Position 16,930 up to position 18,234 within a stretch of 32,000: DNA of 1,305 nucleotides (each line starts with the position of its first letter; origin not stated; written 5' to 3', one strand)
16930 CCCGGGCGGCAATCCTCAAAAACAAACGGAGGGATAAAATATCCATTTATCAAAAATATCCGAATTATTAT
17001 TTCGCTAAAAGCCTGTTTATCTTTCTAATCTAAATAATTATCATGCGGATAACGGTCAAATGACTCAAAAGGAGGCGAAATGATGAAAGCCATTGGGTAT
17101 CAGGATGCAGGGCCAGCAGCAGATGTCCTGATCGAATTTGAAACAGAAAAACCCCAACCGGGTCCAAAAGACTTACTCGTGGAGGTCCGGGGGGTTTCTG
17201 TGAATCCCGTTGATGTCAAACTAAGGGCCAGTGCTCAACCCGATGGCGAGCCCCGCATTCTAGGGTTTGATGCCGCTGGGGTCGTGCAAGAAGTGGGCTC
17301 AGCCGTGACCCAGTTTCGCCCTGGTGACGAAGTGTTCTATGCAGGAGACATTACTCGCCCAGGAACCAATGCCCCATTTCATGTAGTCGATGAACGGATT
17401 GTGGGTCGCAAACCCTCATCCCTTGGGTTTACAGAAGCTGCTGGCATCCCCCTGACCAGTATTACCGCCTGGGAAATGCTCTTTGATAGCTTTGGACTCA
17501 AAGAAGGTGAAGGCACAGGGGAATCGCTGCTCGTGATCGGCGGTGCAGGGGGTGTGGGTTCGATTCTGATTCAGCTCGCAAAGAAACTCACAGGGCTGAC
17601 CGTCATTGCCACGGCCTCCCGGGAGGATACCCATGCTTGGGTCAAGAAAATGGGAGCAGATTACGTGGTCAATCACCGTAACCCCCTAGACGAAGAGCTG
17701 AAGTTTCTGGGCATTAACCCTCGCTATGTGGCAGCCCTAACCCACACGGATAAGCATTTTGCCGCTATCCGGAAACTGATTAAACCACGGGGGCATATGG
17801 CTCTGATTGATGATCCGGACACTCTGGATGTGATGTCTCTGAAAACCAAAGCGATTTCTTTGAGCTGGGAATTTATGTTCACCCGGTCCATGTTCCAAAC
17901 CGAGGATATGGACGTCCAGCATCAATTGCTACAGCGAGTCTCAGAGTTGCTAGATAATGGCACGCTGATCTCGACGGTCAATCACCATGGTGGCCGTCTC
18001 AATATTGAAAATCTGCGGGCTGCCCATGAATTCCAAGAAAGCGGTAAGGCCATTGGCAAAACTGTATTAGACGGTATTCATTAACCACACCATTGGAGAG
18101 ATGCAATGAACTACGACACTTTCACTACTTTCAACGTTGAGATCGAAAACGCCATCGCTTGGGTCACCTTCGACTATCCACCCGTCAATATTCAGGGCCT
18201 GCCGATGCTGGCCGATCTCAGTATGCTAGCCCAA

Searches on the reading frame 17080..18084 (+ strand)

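Call 49: search_protein_families(library=pfam, proteins=[window:17080-18084:+], max_evalue=0.001)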
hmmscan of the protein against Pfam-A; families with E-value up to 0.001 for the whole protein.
window:17080-18084:+ (334 aa): 3 families
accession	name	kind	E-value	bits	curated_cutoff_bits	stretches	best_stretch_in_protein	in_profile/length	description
PF08240.17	ADH_N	-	1.5e-12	48.1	23.5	1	28-86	1-61/104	Alcohol dehydrogenase GroES-like domain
PF00107.32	ADH_zinc_N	-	4.1e-12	46.6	31.8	1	158-273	1-121/129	Zinc-binding dehydrogenase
PF13602.12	ADH_zinc_N_2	-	6.1e-11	43.8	27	1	191-330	1-134/134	Zinc-binding dehydrogenase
